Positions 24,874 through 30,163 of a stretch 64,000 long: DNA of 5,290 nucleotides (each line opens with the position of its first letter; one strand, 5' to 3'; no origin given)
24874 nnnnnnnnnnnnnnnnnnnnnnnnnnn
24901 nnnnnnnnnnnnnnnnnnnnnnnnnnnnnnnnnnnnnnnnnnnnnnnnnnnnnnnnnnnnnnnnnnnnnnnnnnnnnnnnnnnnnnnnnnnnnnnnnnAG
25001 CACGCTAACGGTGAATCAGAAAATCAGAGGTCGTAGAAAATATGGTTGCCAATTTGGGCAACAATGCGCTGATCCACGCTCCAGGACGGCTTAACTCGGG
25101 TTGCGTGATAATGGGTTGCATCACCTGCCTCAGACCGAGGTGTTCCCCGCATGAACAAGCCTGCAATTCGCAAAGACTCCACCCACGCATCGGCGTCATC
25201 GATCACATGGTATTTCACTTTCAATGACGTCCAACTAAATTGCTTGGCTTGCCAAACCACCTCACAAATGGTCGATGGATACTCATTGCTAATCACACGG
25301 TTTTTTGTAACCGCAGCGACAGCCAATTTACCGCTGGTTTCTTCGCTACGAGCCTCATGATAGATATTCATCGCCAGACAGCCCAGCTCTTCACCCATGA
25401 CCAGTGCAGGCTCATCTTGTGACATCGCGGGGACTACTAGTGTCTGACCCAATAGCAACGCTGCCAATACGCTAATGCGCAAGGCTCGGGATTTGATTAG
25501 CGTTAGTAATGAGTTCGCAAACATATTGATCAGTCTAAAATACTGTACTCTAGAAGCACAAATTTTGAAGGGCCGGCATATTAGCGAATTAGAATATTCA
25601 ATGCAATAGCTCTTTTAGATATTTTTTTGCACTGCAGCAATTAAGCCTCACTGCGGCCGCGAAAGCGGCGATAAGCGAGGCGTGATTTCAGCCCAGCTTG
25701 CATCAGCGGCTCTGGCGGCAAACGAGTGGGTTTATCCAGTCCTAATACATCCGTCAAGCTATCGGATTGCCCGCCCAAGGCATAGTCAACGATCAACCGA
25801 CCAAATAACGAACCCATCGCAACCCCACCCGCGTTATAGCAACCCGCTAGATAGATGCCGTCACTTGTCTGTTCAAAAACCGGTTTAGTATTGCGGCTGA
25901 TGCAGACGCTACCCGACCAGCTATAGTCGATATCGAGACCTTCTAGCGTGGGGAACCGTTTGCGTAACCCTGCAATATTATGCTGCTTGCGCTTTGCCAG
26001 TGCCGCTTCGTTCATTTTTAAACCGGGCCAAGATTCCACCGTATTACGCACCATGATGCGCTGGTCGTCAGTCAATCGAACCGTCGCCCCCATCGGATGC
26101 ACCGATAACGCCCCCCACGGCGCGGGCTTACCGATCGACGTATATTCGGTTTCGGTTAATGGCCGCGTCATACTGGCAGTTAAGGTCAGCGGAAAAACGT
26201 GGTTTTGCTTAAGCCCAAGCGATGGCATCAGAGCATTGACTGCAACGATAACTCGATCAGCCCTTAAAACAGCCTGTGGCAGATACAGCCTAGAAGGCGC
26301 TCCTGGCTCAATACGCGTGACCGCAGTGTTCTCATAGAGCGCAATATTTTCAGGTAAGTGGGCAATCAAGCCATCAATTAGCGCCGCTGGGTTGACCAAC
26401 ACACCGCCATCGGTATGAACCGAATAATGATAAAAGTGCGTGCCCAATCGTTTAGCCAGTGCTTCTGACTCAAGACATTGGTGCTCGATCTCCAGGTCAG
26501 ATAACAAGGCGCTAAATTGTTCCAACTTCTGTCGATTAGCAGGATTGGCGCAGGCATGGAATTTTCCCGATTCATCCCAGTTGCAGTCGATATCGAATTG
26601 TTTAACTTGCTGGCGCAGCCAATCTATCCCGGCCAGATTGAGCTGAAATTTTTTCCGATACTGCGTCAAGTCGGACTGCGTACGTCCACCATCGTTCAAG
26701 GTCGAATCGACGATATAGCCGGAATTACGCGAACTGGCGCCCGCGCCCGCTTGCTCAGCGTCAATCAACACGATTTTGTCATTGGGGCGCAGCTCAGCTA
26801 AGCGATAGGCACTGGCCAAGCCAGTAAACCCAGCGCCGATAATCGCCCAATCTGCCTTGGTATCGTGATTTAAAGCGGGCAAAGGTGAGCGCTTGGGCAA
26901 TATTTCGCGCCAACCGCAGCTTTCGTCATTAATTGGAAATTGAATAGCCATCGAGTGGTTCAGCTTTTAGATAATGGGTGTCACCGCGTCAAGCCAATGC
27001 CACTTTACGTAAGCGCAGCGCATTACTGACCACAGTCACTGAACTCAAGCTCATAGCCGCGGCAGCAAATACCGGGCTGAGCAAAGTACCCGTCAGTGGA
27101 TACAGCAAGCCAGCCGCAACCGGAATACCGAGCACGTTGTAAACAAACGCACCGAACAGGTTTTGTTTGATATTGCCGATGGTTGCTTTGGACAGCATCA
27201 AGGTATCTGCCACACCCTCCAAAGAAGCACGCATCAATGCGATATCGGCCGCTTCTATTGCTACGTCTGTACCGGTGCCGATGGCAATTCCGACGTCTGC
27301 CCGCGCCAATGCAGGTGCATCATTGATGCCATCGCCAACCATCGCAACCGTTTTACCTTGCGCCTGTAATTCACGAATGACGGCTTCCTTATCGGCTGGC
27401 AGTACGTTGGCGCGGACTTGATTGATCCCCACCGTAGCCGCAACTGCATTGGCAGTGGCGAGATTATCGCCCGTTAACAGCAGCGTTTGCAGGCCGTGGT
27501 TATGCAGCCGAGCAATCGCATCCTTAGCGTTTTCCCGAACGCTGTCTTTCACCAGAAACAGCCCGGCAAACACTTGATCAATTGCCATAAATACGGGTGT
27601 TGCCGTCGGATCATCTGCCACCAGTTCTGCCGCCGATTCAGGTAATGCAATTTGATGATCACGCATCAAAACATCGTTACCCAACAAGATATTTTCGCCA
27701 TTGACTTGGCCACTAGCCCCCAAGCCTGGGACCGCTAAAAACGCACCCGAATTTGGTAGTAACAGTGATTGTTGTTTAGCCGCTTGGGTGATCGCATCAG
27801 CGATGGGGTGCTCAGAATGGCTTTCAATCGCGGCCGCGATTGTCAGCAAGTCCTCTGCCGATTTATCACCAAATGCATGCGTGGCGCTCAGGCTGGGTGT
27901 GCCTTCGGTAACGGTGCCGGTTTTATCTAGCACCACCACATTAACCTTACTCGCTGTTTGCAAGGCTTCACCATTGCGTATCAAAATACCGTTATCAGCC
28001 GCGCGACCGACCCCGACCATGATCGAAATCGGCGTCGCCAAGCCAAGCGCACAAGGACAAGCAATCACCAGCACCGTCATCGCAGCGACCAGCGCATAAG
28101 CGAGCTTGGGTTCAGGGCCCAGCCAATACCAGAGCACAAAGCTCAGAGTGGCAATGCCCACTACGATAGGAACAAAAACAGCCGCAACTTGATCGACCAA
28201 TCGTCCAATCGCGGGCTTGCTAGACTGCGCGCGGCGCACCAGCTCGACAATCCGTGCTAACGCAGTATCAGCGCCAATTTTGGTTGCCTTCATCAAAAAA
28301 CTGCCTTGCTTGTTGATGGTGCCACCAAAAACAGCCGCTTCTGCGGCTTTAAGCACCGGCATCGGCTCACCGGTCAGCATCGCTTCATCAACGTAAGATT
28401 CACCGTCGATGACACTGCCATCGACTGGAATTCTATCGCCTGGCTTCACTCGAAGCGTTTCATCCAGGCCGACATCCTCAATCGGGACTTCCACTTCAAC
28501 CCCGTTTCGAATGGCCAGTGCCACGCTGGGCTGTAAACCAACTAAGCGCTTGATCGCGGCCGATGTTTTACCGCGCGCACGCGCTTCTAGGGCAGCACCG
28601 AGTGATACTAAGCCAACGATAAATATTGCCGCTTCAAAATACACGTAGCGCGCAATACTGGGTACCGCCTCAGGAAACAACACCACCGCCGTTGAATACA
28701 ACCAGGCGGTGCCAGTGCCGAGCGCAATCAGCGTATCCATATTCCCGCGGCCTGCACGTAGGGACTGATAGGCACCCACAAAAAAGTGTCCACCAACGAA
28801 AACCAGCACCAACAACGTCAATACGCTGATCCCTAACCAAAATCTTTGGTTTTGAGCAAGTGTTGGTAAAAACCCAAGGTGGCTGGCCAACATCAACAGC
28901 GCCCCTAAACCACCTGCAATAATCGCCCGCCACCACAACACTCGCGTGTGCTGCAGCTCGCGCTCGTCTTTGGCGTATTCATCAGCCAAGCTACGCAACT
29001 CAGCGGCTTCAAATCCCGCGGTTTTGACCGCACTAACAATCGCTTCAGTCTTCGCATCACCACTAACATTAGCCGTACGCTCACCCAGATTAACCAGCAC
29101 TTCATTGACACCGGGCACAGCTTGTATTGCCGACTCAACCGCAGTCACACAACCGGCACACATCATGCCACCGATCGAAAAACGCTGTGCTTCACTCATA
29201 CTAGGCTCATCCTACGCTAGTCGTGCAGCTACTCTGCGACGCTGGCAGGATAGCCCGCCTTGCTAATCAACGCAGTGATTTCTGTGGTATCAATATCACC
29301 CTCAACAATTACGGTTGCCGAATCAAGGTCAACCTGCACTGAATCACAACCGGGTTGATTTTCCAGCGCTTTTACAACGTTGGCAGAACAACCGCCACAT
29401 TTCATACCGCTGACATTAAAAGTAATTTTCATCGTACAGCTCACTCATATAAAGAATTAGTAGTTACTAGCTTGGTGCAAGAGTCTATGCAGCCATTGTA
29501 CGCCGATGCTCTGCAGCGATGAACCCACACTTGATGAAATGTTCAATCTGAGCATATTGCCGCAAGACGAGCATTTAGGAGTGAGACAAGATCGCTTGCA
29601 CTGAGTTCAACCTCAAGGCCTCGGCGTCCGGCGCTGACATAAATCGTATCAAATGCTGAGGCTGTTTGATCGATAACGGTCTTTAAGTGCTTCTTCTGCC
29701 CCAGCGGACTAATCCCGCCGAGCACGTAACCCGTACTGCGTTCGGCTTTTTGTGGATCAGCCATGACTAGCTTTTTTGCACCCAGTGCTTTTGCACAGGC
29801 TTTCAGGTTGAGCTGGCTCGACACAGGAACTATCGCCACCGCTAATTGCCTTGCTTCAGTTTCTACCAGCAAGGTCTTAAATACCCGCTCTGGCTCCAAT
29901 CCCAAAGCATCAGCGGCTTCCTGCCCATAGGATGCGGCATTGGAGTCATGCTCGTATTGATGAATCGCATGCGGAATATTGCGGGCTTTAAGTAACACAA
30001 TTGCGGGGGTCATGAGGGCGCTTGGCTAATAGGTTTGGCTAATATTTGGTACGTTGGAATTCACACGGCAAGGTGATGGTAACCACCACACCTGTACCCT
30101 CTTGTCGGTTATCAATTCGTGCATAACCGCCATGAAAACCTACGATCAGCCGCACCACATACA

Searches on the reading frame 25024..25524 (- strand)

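Call 7: search_protein_families(library=ncbifam, proteins=[window:25024-25524:-])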
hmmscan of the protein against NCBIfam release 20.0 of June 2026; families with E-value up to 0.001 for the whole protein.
window:25024-25524:- (166 aa): 1 family
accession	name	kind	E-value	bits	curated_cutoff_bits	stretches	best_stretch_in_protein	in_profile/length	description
TIGR02869.1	spore_SleB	equivalog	7.3e-14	52.1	236.5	1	42-163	84-199/201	spore cortex-lytic enzyme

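Call 8: search_protein_families(library=pfam, proteins=[window:25024-25524:-])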
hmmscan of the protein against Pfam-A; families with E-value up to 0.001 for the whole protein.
window:25024-25524:- (166 aa): 1 family
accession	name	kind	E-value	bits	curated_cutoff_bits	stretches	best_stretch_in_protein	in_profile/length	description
PF07486.17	Hydrolase_2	-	2.6e-23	83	27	1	61-164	2-100/100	Cell Wall Hydrolase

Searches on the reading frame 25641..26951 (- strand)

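Call 7: search_protein_families(library=ncbifam, proteins=[window:25641-26951:-])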
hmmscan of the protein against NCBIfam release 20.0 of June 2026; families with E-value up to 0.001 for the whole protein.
window:25641-26951:- (436 aa): 10 families
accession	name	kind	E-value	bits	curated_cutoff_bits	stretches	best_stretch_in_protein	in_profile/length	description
TIGR03329.1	Phn_aa_oxid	hypoth_equivalog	1.1e-35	123.3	632.8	1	22-429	14-430/460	putative aminophosphonate oxidoreductase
NF050086.1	pipecolate_AmaA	exception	8.4e-35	120.2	600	1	10-399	3-388/425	L-pipecolate oxidase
TIGR03197.1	MnmC_Cterm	equivalog_domain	3.4e-15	56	174.2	1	36-245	3-206/400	FAD-dependent 5-carboxymethylaminomethyl-2-thiouridine(34) oxidoreductase MnmC1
NF002480.1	PRK01747.1-1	equivalog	3.1e-14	52.3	540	1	28-245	244-455/645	bifunctional tRNA (5-methylaminomethyl-2-thiouridine)(34)-methyltransferase MnmC2/FAD-dependent 5-carboxymethylaminomethyl-2-thiouridine(34)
TIGR03364.1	HpnW_proposed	hypoth_equivalog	1.1e-11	44.4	285.1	1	34-242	2-197/365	TIGR03364 family FAD-dependent oxidoreductase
TIGR01373.1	soxB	subfamily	9.2e-07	28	529.45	0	31-83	29-81/407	sarcosine oxidase subunit beta family protein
NF008726.1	PRK11728.1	equivalog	2e-06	26.9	299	1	34-168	2-126/389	L-2-hydroxyglutarate oxidase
TIGR02352.1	thiamin_ThiO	equivalog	0.0001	21.5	250.8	1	36-238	2-203/351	glycine oxidase ThiO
TIGR00562.1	proto_IX_ox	equivalog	0.00025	19.8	97.85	1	32-80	2-52/470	protoporphyrinogen oxidase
NF001933.0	PRK00711.1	subfamily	0.00078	18.5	383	0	37-80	5-47/429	D-amino acid dehydrogenase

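Call 8: search_protein_families(library=pfam, proteins=[window:25641-26951:-])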
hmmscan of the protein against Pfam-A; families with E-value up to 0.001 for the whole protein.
window:25641-26951:- (436 aa): 5 families
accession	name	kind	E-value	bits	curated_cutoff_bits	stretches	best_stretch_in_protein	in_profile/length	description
PF01266.30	DAO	-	5e-47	161.6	27.9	1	34-389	1-352/353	FAD dependent oxidoreductase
PF13450.12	NAD_binding_8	-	0.00011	22.8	21.9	1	37-76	1-40/68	NAD(P)-binding Rossmann-like domain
PF00890.30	FAD_binding_2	-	0.00027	20.7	20.4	1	34-213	1-167/414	FAD binding domain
PF07992.20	Pyr_redox_2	-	0.00028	20.8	26.1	0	34-237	2-106/291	Pyridine nucleotide-disulphide oxidoreductase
PF13454.12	NAD_binding_9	-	0.00071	20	21.8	0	36-72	1-39/155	FAD-NAD(P)-binding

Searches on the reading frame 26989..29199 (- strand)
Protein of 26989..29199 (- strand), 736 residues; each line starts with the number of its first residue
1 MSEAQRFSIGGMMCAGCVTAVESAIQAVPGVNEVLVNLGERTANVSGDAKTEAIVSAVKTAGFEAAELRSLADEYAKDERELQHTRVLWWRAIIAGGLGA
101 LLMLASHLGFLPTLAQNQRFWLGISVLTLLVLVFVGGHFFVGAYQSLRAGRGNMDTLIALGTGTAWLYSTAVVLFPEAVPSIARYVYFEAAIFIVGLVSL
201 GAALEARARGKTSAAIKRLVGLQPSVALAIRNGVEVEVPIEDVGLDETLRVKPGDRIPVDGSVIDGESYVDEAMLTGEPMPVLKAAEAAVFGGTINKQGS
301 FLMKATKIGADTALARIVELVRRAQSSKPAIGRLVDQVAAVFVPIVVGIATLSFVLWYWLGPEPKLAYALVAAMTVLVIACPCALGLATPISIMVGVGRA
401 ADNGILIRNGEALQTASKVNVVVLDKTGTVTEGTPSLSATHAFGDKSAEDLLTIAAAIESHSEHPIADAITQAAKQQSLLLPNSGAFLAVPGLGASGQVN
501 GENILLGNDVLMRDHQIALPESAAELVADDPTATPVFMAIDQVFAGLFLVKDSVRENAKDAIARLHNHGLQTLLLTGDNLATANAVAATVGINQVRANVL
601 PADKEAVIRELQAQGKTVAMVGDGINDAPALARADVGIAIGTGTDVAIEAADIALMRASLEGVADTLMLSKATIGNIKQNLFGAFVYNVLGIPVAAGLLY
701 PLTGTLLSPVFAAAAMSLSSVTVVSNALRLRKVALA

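Call 7: search_protein_families(library=ncbifam, proteins=[window:26989-29199:-])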
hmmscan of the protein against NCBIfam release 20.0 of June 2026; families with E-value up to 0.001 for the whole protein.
window:26989-29199:- (736 aa): 35 families (the best 25 are shown)
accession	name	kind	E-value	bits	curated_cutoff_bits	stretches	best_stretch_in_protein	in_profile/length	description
NF007952.0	PRK10671.1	equivalog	7.3e-259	861.3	1316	1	3-731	103-832/838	copper-exporting P-type ATPase CopA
TIGR01525.1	ATPase-IB_hvy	subfamily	2.8e-184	614.1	346.25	1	154-730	1-560/560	heavy metal translocating P-type ATPase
TIGR01511.1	ATPase-IB1_Cu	subfamily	5.3e-178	593.3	397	1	136-731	2-542/542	copper-translocating P-type ATPase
TIGR01512.1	ATPase-IB2_Cd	subfamily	1.2e-118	397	313.5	1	186-730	17-492/494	cadmium family heavy metal-translocating P-type ATPase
NF008262.1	PRK11033.1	equivalog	1.4e-114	384.1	1005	2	189-732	197-729/731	zinc/cadmium/mercury/lead-transporting ATPase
NF033775.1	P_type_ZntA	exception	5.2e-101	339.1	1240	2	189-731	202-729/732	Zn(II)/Cd(II)/Pb(II) translocating P-type ATPase ZntA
TIGR01494.1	ATPase_P-type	subfamily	7.1e-85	285.2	62.3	1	193-700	1-466/478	HAD-IC family P-type ATPase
TIGR01497.1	kdpB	equivalog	1.3e-49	168.9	527.9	1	202-654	83-547/675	potassium-transporting ATPase subunit KdpB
TIGR01647.1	ATPase-IIIA_H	equivalog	4e-48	164.2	615.5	2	188-476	55-345/755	plasma-membrane proton-efflux P-type ATPase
NF010609.0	PRK14010.1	equivalog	1.7e-46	158.7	1323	1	181-654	59-542/673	K(+)-transporting ATPase subunit B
TIGR01517.1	ATPase-IIB_Ca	equivalog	4.9e-42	144.1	507.05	2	229-464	160-404/882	calcium-translocating P-type ATPase, PMCA-type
TIGR01522.1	ATPase-IIA2_Ca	equivalog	1.5e-34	118.9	798.3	3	597-679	569-652/854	calcium-transporting P-type ATPase, PMR1-type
TIGR01657.1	P-ATPase-V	hypoth_equivalog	7.9e-34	116.4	618.25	4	594-642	781-829/1055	ATP13A2 family polyamine export P-type ATPase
TIGR01116.1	ATPase-IIA1_Ca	equivalog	1.7e-30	105.9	703.4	2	541-679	454-607/799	calcium-translocating P-type ATPase, SERCA-type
TIGR01106.1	ATPase-IIC_X-K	subfamily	2.7e-29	101.7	946.1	3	208-444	124-367/997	Na,H/K antiporter P-type ATPase subunit alpha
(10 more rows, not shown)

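Call 8: search_protein_families(library=pfam, proteins=[window:26989-29199:-])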
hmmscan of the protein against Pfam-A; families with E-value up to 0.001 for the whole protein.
window:26989-29199:- (736 aa): 4 families
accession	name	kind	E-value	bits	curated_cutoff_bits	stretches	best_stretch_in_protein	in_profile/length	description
PF00122.25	E1-E2_ATPase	-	1.6e-54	184.6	28.1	1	222-402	2-180/181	E1-E2 ATPase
PF00702.32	Hydrolase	-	2.5e-30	106.7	26.4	1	420-635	2-191/191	haloacid dehalogenase-like hydrolase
PF00403.32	HMA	-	7.1e-15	55.6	24.8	1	7-64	2-62/62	Heavy-metal-associated domain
PF08282.18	Hydrolase_3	-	5.2e-08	33.4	20.9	1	606-667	194-255/255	haloacid dehalogenase-like hydrolase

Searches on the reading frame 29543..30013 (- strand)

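Call 38: search_protein_families(library=pfam, max_evalue=0.00001, proteins=[window:29543-30013:-])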
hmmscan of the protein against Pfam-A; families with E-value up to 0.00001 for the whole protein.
window:29543-30013:- (156 aa): 1 family
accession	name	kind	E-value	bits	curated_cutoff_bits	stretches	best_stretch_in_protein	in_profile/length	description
PF04073.20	tRNA_edit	-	4e-25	88.7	25.5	1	26-144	4-122/123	Aminoacyl-tRNA editing domain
